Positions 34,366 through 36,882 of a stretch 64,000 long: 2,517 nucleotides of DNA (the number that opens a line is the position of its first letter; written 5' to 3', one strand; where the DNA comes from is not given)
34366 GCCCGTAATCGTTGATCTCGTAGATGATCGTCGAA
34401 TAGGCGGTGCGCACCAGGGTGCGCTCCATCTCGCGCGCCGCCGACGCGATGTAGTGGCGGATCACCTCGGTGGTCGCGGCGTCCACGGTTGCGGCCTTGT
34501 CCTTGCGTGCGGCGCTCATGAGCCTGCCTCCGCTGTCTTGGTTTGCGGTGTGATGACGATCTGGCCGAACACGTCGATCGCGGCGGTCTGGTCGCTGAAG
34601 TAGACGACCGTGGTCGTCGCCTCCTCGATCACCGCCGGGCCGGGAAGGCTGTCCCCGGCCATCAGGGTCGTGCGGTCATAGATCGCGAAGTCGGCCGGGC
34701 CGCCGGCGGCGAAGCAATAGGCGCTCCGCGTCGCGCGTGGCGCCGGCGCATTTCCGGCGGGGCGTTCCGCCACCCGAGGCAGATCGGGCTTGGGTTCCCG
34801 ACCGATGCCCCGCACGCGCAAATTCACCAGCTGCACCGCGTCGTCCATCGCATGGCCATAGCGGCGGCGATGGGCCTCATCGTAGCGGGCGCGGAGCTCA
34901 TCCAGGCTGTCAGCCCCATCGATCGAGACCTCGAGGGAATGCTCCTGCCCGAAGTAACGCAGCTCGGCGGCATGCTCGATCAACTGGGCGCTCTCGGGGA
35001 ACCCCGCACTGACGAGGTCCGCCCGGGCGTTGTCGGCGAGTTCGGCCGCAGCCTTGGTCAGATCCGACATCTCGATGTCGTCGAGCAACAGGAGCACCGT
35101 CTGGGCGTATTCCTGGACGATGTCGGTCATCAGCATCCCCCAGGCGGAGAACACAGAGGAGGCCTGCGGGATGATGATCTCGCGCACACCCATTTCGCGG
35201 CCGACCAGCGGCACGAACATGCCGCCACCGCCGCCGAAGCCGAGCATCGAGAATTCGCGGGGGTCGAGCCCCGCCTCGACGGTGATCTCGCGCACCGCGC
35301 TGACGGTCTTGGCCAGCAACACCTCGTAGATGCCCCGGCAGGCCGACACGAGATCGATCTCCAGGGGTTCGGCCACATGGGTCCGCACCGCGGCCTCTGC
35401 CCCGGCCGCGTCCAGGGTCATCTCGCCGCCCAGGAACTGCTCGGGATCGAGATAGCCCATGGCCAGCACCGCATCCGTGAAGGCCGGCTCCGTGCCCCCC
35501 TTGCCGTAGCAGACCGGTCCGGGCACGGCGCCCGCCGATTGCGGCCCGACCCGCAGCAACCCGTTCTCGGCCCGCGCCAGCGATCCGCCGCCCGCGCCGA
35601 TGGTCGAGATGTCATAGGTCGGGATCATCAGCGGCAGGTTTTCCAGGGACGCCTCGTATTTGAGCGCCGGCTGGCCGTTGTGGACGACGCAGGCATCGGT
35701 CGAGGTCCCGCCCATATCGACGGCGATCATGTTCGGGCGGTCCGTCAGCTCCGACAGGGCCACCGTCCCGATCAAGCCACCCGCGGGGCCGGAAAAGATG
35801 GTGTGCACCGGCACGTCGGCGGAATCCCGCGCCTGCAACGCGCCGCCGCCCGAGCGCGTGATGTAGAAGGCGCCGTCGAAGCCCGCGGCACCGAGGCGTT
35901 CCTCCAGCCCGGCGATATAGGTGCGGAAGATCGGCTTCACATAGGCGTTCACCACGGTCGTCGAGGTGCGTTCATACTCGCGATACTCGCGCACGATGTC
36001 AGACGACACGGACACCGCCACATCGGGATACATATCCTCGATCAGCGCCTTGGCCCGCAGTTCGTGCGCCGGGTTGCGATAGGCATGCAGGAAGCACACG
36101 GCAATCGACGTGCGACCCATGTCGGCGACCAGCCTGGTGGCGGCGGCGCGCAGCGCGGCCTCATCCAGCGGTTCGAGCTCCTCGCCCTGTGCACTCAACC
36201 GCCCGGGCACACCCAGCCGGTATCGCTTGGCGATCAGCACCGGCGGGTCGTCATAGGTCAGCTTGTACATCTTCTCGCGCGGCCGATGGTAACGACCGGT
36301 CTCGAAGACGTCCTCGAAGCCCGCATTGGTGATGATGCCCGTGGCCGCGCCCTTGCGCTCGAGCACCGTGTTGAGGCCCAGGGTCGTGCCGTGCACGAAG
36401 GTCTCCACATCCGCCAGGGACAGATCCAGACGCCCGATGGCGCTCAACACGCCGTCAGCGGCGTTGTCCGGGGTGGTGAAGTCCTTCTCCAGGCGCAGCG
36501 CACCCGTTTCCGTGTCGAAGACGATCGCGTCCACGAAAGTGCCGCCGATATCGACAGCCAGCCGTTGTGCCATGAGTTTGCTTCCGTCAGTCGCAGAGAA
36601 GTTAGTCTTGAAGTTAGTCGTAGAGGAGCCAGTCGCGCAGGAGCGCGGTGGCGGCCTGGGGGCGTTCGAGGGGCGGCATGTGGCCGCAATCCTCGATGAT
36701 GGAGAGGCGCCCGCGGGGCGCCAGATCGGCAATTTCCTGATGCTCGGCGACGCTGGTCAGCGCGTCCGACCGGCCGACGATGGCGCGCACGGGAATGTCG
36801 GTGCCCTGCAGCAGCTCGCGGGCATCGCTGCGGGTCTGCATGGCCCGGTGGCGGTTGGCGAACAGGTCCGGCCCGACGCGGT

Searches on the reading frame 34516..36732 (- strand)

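Call 34: search_protein_families(library=pfam, proteins=[window:34516-36732:-], max_evalue=0.0001)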
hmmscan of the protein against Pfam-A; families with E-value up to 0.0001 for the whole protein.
window:34516-36732:- (738 aa): 3 families
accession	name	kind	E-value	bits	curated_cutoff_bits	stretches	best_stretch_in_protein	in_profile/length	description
PF01968.24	Hydantoinase_A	-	6.3e-85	285.4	22.9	1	255-541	1-290/291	Hydantoinase/oxoprolinase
PF05378.19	Hydant_A_N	-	3.2e-44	151.2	25.2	1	57-234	1-175/176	Hydantoinase/oxoprolinase N-terminal region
PF19278.4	Hydant_A_C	-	4e-15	56.1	21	1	556-721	12-184/193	Hydantoinase/oxoprolinase C-terminal domain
